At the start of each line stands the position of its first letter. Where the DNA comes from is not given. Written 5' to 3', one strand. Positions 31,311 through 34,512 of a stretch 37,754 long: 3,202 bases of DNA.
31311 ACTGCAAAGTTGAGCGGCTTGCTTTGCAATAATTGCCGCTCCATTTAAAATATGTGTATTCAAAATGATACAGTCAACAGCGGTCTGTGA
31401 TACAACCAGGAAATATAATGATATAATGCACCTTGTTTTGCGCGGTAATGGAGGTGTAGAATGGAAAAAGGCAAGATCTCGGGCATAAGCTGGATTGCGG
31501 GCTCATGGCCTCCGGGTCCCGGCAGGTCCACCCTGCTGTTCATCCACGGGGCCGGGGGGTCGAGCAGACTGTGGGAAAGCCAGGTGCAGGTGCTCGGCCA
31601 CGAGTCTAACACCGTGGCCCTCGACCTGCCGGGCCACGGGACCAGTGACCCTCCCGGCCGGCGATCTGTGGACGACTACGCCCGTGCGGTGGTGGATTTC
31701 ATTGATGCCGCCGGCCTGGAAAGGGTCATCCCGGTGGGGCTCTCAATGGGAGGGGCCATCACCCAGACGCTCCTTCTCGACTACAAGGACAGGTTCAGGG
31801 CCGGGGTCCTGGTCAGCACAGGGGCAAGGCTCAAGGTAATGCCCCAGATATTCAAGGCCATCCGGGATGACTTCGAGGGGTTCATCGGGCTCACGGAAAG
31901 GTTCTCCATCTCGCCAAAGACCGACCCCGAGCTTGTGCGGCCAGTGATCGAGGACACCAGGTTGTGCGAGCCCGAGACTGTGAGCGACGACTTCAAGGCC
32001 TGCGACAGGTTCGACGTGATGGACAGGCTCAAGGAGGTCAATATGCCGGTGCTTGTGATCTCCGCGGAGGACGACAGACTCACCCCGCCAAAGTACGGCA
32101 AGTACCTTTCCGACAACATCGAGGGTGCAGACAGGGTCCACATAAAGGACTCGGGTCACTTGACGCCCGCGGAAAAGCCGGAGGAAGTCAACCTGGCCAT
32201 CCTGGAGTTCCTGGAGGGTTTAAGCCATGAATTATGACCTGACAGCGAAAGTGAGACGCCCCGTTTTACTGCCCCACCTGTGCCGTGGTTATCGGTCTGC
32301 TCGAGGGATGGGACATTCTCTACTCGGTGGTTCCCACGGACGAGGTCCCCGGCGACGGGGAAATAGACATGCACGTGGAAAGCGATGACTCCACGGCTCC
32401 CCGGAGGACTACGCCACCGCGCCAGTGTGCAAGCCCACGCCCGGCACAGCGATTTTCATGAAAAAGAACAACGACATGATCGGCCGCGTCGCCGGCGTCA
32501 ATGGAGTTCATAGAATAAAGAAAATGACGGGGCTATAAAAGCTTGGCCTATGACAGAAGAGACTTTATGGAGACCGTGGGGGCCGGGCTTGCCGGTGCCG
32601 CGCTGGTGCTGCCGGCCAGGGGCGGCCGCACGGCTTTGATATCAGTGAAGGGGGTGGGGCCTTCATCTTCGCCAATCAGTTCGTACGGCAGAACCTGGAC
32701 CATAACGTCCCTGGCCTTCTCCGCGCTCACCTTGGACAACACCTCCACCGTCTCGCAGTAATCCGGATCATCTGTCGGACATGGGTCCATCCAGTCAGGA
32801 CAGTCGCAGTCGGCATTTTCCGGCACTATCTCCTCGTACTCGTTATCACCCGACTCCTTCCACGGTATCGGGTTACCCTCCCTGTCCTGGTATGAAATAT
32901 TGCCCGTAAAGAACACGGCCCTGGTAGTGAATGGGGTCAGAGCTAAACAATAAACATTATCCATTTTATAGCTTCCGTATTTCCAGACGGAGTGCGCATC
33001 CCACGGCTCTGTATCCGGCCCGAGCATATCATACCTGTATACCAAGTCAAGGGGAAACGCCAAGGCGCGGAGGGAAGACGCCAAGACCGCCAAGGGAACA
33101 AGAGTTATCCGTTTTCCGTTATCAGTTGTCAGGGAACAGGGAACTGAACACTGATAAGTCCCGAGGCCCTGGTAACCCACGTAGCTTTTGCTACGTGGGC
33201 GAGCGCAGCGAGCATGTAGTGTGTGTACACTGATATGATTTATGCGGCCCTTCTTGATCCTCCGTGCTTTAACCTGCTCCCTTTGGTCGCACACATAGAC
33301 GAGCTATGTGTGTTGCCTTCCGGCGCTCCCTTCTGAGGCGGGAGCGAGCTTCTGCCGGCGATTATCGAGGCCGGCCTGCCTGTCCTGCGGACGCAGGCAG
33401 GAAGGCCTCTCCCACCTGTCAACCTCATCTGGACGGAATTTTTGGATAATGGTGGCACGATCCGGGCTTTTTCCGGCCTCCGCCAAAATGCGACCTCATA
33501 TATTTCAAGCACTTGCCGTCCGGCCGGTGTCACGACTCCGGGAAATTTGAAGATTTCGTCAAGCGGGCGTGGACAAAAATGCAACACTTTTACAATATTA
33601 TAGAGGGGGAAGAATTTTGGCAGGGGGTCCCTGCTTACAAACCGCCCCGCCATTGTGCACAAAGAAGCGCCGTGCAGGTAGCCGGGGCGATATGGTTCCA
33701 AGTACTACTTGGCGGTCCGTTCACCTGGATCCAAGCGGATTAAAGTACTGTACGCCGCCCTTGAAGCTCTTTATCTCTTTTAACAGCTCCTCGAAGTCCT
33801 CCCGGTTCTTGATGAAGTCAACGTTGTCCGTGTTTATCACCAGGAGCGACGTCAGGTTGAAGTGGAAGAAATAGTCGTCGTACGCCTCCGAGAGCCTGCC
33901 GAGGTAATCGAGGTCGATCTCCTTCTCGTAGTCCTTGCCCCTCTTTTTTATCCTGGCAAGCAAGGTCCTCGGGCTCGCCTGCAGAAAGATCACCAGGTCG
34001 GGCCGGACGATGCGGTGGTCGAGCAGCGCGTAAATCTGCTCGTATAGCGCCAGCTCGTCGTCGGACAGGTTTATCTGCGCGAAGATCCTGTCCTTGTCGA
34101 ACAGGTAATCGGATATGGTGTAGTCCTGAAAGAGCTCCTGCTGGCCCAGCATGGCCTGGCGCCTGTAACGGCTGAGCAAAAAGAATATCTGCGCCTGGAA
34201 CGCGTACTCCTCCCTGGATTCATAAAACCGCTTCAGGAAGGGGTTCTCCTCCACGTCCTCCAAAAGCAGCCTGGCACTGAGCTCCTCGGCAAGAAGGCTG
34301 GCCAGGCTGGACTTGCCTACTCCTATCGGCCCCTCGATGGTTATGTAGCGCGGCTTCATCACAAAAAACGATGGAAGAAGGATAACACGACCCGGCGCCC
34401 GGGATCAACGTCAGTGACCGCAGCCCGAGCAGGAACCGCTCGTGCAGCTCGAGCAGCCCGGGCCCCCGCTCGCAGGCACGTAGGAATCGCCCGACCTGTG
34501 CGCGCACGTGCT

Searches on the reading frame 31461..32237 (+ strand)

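Call 65: search_protein_families(library=pfam, proteins=[window:31461-32237:+], max_evalue=0.00001)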
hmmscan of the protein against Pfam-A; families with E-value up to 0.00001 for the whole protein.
window:31461-32237:+ (258 aa): 3 families
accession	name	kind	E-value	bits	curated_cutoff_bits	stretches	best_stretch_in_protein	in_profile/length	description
PF00561.26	Abhydrolase_1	-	2.1e-28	100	25.8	1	24-138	2-124/245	alpha/beta hydrolase fold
PF12697.13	Abhydrolase_6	-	3.6e-26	93.6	26.3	1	25-244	1-215/217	Alpha/beta hydrolase family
PF12146.15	Hydrolase_4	-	3.4e-17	63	27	1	22-224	4-221/239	Serine aminopeptidase, S33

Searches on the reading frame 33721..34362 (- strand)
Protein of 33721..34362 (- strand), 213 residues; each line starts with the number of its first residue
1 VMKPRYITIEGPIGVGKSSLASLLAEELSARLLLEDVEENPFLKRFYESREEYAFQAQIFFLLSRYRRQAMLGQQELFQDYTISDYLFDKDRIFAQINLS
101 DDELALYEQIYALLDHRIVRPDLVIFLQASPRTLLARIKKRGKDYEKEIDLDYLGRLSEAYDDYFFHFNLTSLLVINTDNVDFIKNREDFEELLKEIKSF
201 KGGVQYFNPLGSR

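Call 65: search_protein_families(library=pfam, proteins=[window:33721-34362:-], max_evalue=0.00001)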
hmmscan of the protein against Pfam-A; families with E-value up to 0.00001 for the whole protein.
window:33721-34362:- (213 aa): 3 families
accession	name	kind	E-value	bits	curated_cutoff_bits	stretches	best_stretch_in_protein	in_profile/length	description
PF01712.25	dNK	-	2.2e-40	139.1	27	1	7-200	1-201/203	Deoxynucleoside kinase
PF02223.23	Thymidylate_kin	-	1.1e-08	35.4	27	1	9-166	1-164/185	Thymidylate kinase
PF13238.12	AAA_18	-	1.6e-08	35.5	29.4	1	7-147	1-117/128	AAA domain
